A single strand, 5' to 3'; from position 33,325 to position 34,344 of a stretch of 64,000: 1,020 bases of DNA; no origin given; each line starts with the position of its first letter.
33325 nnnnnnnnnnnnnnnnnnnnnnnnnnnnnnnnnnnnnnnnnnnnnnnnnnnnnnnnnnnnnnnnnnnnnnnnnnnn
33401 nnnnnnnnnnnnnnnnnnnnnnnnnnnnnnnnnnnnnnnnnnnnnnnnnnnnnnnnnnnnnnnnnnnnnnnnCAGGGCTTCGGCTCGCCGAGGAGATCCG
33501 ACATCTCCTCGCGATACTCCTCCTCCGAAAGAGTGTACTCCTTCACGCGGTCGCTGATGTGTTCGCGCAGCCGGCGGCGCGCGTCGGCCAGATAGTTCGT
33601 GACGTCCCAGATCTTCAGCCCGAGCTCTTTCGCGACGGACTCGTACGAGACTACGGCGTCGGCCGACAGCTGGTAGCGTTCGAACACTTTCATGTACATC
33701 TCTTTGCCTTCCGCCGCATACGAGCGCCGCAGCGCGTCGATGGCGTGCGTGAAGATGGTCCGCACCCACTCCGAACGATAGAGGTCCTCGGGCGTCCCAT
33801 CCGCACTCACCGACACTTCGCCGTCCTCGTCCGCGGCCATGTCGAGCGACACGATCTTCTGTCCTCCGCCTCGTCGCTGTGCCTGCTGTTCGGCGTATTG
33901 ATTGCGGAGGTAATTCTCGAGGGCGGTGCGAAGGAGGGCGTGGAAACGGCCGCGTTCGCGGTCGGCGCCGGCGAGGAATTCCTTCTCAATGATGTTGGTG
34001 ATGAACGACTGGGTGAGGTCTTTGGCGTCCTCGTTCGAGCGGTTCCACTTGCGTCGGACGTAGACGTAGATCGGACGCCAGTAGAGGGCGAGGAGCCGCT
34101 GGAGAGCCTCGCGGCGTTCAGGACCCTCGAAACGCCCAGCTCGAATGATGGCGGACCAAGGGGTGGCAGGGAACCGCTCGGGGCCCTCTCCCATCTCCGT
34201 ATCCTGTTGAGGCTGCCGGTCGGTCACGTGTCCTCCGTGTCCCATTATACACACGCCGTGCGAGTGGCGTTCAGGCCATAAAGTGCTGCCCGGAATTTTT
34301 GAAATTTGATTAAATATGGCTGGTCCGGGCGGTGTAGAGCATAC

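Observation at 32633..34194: ECF-like sigma translationally coupled to a dead kinase-fold protein (candidate kinase-fold anti-sigma)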

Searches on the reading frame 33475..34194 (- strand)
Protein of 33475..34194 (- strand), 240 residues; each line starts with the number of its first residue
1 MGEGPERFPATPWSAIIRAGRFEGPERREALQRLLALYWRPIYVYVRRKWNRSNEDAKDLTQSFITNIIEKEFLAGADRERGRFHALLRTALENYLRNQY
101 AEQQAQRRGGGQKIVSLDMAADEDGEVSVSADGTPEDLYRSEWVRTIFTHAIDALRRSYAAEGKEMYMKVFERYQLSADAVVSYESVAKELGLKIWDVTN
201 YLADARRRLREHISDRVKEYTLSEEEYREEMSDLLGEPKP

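Call 7: search_protein_families(library=pfam, proteins=[window:33475-34194:-], max_evalue=1)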
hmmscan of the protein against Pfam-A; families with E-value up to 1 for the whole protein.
window:33475-34194:- (240 aa): 2 families
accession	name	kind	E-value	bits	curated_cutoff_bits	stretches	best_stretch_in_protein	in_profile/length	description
PF07638.17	Sigma70_ECF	-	0.0014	19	21.1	1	34-127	22-115/185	ECF sigma factor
PF05920.17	Homeobox_KN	-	0.1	12.9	24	1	186-208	18-40/40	Homeobox KN domain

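Call 8: search_protein_families(library=ncbifam, proteins=[window:33475-34194:-], max_evalue=1)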
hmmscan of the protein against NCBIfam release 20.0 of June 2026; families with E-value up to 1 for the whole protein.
window:33475-34194:- (240 aa): 4 families
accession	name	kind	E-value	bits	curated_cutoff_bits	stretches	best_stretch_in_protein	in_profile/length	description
TIGR02937.1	sigma70-ECF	superfamily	5.7e-12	45.6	42.9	1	29-212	1-164/165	sigma-70 family RNA polymerase sigma factor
TIGR02985.1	Sig70_bacteroi1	subfamily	1.1e-06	29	126.4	1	33-213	5-162/162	RNA polymerase sigma-70 factor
NF007229.0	PRK09647.1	equivalog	0.002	17.5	265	1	116-221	117-210/220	RNA polymerase sigma factor SigE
NF058625.1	sigma_PG0214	equivalog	0.012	15.4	130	1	182-216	130-164/170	GFO_1088 family ECF-type sigma factor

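Call 27: find_homologous_proteins(query=window:33475-34194:-, max_evalue=0.001)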
Query window:33475-34194:- (240 aa): 40 proteins with E <= 0.001 among 1086 candidates.
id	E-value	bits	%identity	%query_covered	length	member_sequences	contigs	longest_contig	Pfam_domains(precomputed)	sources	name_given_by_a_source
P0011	3.9e-154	529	100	100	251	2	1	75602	-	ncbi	-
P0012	3.2e-125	434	81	99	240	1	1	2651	-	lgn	-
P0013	3.8e-124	431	80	99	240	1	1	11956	-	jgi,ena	-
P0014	4.4e-122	424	78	99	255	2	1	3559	-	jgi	jgi:RNA polymerase sigma factor (sigma-70 family)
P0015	2.2e-121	422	78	99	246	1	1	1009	-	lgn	-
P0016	3.7e-106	372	69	100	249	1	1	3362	-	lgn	-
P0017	6.0e-104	365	67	98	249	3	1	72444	-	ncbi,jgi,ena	-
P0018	3.1e-103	362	67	97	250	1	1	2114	-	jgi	jgi:RNA polymerase sigma-70 factor (ECF subfamily)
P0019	3.9e-103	362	68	99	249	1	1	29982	-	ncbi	-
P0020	3.7e-102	359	70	99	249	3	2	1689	-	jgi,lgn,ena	-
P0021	6.0e-101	355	68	100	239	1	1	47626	-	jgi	jgi:RNA polymerase sigma factor (sigma-70 family)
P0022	2.8e-100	353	64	98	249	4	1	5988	-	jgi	jgi:RNA polymerase sigma-70 factor (ECF subfamily)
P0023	1.0e-99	351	66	98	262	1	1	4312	-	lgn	-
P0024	2.1e-99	350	65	98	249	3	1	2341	-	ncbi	-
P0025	1.2e-94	334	63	100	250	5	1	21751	-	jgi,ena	-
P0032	3.3e-90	320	63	99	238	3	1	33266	-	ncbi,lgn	-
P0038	4.5e-46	175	39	99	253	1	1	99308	PF04542.21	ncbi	-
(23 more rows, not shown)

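Call 28: find_encoding_contigs(protein=P0017, flank=6000, max_places=1)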
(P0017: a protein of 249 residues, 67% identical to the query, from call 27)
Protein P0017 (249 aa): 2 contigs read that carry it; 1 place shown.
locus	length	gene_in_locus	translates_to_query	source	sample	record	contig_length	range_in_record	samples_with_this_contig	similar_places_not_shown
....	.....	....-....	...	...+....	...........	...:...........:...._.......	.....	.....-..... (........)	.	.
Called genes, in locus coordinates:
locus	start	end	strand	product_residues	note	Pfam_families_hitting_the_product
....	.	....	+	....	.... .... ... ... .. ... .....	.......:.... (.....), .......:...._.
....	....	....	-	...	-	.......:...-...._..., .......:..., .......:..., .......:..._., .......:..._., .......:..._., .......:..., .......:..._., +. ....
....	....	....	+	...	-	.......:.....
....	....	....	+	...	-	-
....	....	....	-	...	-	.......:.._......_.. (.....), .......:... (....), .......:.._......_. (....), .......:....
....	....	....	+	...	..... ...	-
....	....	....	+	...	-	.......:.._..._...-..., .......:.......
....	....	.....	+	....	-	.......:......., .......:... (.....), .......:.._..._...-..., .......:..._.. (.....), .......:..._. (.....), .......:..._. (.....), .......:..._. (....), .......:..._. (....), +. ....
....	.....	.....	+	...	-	-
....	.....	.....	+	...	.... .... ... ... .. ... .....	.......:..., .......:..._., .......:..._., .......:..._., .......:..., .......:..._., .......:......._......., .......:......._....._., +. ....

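Call 29: find_encoding_contigs(protein=P0021, flank=6000, max_places=1)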
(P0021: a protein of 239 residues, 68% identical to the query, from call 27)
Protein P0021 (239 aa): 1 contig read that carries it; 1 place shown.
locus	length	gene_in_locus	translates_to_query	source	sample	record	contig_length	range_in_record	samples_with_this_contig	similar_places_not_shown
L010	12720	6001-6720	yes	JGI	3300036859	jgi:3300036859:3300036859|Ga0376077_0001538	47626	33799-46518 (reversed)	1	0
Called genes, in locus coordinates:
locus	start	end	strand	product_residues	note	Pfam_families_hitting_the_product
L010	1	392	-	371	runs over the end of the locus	PF03706:LPG_synthase_TM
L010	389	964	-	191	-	PF04017:DUF366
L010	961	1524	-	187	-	PF13646:HEAT_2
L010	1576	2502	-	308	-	PF01520:Amidase_3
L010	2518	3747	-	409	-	-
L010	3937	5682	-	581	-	-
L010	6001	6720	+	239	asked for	-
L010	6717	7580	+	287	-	PF01636:APH (faint)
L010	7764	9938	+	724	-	PF01590:GAF, PF13185:GAF_2, PF13492:GAF_3, PF01590:GAF, PF13185:GAF_2, PF00158:Sigma54_activat, PF14532:Sigma54_activ_2, PF07728:AAA_5, +1 more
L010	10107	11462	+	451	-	PF00140:Sigma70_r1_2 (weak), PF04542:Sigma70_r2, PF04539:Sigma70_r3, PF04545:Sigma70_r4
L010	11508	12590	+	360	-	PF01883:FeS_assembly_P, PF00142:Fer4_NifH (faint), PF01656:CbiA, PF09140:MipZ (weak), PF10609:ParA, PF13614:AAA_31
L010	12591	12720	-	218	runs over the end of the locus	PF01541:GIY-YIG, PF00583:Acetyltransf_1, PF13673:Acetyltransf_10 (weak), PF13508:Acetyltransf_7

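Call 30: find_encoding_contigs(protein=P0032, flank=6000, max_places=1)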
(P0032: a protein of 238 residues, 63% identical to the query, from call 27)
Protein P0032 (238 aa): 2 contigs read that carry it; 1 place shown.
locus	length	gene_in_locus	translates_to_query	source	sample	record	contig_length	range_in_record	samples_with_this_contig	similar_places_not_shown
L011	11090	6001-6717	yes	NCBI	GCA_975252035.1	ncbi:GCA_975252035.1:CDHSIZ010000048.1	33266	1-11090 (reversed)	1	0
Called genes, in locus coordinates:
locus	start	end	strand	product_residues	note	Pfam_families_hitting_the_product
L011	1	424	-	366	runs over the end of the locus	PF03706:LPG_synthase_TM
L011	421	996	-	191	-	PF04017:DUF366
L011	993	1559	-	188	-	PF13646:HEAT_2, PF03130:HEAT_PBS (faint), PF13513:HEAT_EZ (faint), PF00514:Arm (faint), PF02985:HEAT (faint), PF13646:HEAT_2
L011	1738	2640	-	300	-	PF01520:Amidase_3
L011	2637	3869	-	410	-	-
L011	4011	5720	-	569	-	-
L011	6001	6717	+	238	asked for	-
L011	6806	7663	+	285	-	PF00069:Pkinase (weak)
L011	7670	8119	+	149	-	-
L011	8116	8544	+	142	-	-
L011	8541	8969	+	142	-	-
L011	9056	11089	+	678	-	?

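Call 31: find_encoding_contigs(protein=P0038, flank=6000, max_places=1)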
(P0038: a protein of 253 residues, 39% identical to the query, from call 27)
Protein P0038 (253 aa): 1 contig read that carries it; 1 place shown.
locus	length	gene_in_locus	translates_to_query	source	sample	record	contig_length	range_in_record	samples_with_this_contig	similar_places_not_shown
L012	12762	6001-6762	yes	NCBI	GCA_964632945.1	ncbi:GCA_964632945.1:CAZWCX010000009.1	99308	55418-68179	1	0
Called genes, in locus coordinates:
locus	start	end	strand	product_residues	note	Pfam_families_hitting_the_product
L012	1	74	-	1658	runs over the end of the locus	PF01835:MG2, PF07703:A2M_BRD, PF00207:A2M, PF07678:TED_complement, PF17973:bMG10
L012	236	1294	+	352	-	PF24807:WD40_CDC20-Fz, PF25174:Beta-prop_THOC3, PF00400:WD40, PF23381:Beta-prop_IFT122_1st, PF24814:WD40_Prp19, PF25172:Beta-prop_WDR3_2nd, PF25173:Beta-prop_WDR3_1st, PF25175:Beta-prop_WDR5, +39 more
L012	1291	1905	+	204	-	PF09837:DUF2064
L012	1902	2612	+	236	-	PF00535:Glycos_transf_2, PF10111:Glyco_tranf_2_2 (faint), PF13641:Glyco_tranf_2_3 (faint)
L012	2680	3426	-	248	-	PF01625:PMSR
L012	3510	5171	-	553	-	-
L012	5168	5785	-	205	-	PF04536:TPM_phosphatase (faint)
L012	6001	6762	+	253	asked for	PF04542:Sigma70_r2 (weak)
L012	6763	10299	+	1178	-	PF00069:Pkinase, PF07714:PK_Tyr_Ser-Thr, PF03109:ABC1 (weak), PF13414:TPR_11 (faint), PF13431:TPR_17 (faint)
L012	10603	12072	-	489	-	PF07719:TPR_2 (faint), PF13181:TPR_8 (faint), PF13432:TPR_16 (weak)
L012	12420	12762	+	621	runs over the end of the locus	PF13517:FG-GAP_3, PF01839:FG-GAP (weak), PF13517:FG-GAP_3 (weak)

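Call 40: find_related_loci(query=A6, collection=genome_contigs, flank=6000)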
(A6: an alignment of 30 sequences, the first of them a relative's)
Query A6 (251 aa) in genome_contigs; peptide patterns used: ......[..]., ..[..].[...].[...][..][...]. (x = any residue, [..] = any of these).
597 stretches matched a pattern (row limit reached: there are more); 475 encode a relative of the query (tblastn E <= 1e-3); the best 80 are kept; 80 distinct loci.
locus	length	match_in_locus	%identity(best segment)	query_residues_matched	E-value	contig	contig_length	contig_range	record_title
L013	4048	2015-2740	64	8-248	3e-101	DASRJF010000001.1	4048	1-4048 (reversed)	MAG TPA_asm: Planctomycetota bacterium isolate SMAG_U10129 k141_1693097, whole genome shotgun sequence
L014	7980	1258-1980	43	9-245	8e-60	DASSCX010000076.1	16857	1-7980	MAG TPA_asm: Pyrinomonadaceae bacterium isolate SMAG_U933 k141_138238, whole genome shotgun sequence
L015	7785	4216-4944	44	9-247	4e-59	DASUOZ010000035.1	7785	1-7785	MAG TPA_asm: Pyrinomonadaceae bacterium isolate SMAG_U1641 k141_1025457, whole genome shotgun sequence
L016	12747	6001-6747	45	7-247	2e-59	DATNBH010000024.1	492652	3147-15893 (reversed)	MAG TPA_asm: Pyrinomonadaceae bacterium isolate SMAG_U11183 k141_3366764, whole genome shotgun sequence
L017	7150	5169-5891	43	9-245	8e-58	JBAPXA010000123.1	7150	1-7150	MAG: Pyrinomonadaceae bacterium isolate MFD00507_ilm_asm_bin12 k127_706206, whole genome shotgun sequence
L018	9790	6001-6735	43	9-250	3e-57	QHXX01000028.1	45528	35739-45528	MAG: Acidobacteria bacterium isolate gp22 AA4 14_0903_16_40cm_scaffold_352_curated, whole genome shotgun sequence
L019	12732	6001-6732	40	9-248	8e-57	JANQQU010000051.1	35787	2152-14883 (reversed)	MAG: Calditrichia bacterium isolate IP29b_bin.38 k99_3793907, whole genome shotgun sequence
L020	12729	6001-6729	42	9-247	4e-57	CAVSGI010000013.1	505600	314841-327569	MAG: uncultured delta proteobacterium isolate MFD05684.bin.2.251 genome assembly, contig: contig_51060, whole genome sho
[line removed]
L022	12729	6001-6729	44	9-247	3e-56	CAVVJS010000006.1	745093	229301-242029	MAG: Pyrinomonadaceae bacterium isolate MFD09212.bin.1.138 genome assembly, contig: contig_2777, whole genome shotgun se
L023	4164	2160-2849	43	19-247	5e-56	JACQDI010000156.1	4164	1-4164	MAG: Acidobacteria bacterium isolate NC_groundwater_990_Pr1_S-0.65um_64_19 Montesol18_Sp65_coassembly_scaffold_206968, w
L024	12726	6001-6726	40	8-247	6e-56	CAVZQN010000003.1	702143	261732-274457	MAG: uncultured bacterium isolate MFD05747.bin.3.202 genome assembly, contig: contig_13085, whole genome shotgun sequenc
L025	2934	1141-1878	43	8-248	5e-56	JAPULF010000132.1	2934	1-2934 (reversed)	MAG: Planctomycetota bacterium isolate KW1-S21_104 KW1-S21_104_cg132, whole genome shotgun sequence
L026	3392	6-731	40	9-247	3e-55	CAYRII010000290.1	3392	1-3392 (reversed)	MAG TPA_asm: uncultured Terriglobales bacterium isolate binchicken_co21_442 genome assembly, contig: NODE_48440_length_3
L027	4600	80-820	41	6-247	2e-55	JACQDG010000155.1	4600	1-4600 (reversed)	MAG: Acidobacteria bacterium isolate NC_groundwater_988_Pr1_S-0.65um_63_8 Montesol18_Sp65_coassembly_scaffold_402938, wh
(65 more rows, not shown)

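Call 54: predict_structure(alignment_id=A6)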
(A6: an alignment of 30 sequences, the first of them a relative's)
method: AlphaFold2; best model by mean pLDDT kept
length: 251 residues; sequences in the alignment: 30
mean_pLDDT: 73.6   pTM: 0.56
mean pLDDT of the five models: 73.6, 72.1, 71.8, 69.7, 67.8
residues with pLDDT >= 90: 59; 70-90: 113; 50-70: 35; < 50: 44
segments of 3 or more residues with pLDDT < 50: 1-21, 121-140, 249-251
pLDDT, mean of each block of 10 residues (from residue 1): 37 33 58 71 80 85 89 89 76 74 86 73 32 37 64 79 92 96 84 89 96 93 85 75 71 41
secondary structure, 60 per line:
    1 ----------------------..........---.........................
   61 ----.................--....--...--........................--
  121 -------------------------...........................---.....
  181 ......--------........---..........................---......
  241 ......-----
elements in order: H23-32 H36-60 H65-81 H84-87 H95-118 H146-172 H176-186 H195-202 H206-231 H235-246

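Call 57: fold_search(model_id=the predicted structure, library=pdb)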
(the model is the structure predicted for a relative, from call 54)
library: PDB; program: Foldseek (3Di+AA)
matches with E <= 10: 315; with E <= 0.001: 0
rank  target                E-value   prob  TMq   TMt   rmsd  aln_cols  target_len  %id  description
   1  9m9e_F                1.3e-03  1.00  0.27  0.37  22.4       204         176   17  Structural Basis of Pausing During Transcription Initiation in Mycobacterium tuberculosis (released 2026-01-14)
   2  8z6g_D                1.4e-03  1.00  0.31  0.43  13.3       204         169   16  the AlgU-MucAcyto complex structure in Pseudomonas aeruginosa (released 2024-05-08)
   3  6jbq_F                1.8e-03  1.00  0.31  0.41  25.2       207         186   19  CryoEM structure of Escherichia coli sigmaE transcription initiation complex containing 5nt of RNA (released 2019-05-29)
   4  8z6g_B                3.5e-03  1.00  0.31  0.44  12.7       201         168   15  the AlgU-MucAcyto complex structure in Pseudomonas aeruginosa (released 2024-05-08)
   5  5zx2_F                3.8e-03  1.00  0.25  0.35  23.5       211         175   18  Mycobacterium tuberculosis RNA polymerase transcription initiation complex with ECF sigma factor sigma H and 7nt RNA (released 2019-03-20)
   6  1or7_A                4.9e-03  1.00  0.31  0.42  13.2       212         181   15  Crystal Structure of Escherichia coli sigmaE with the Cytoplasmic Domain of its Anti-sigma RseA (released 2003-04-15)
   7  9m9d_F                6.7e-03  1.00  0.26  0.39  25.4       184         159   17  Structural Basis of Pausing During Transcription Initiation in Mycobacterium tuberculosis (released 2026-01-14)
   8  6kop_F                7.4e-03  1.00  0.28  0.42  25.9       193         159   19  Mycobacterium tuberculosis initial transcription complex comprising sigma H and 5'-OH RNA of 9 nt (released 2020-03-11)
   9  6koo_F                1.1e-02  1.00  0.28  0.37  24.4       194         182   19  Mycobacterium tuberculosis initial transcription complex comprising sigma H and 5'-OH RNA of 7 nt (released 2020-03-11)
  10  5wuq_A                1.2e-02  1.00  0.30  0.47  16.8       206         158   12  Crystal structure of SigW in complex with its anti-sigma RsiW, a zinc binding form (released 2017-03-29)
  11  5uxx_C                1.3e-02  1.00  0.29  0.43  17.7       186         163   17  Co-crystal structure of the sigma factor RpoE in complex with the anti-sigma factor NepR from Bartonella quintana (released 2018-02-28)
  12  6kon_F                1.4e-02  1.00  0.27  0.37  24.6       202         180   18  Mycobacterium tuberculosis initial transcription complex comprising sigma H and 5'-OH RNA of 5 nt (released 2020-03-11)
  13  6in7_B                1.6e-02  1.00  0.29  0.39  13.4       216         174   13  Crystal structure of AlgU in complex with MucA(cyto) (released 2019-07-24)
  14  6jcy_F                1.6e-02  0.99  0.24  0.35  24.1       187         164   19  Mycobacterium tuberculosis RNA polymerase transcription initiation open complex with a chimeric ECF sigma factor sigH/ (released 2019-05-29)
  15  1or7_B                2.0e-02  1.00  0.32  0.47  10.5       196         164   16  Crystal Structure of Escherichia coli sigmaE with the Cytoplasmic Domain of its Anti-sigma RseA (released 2003-04-15)
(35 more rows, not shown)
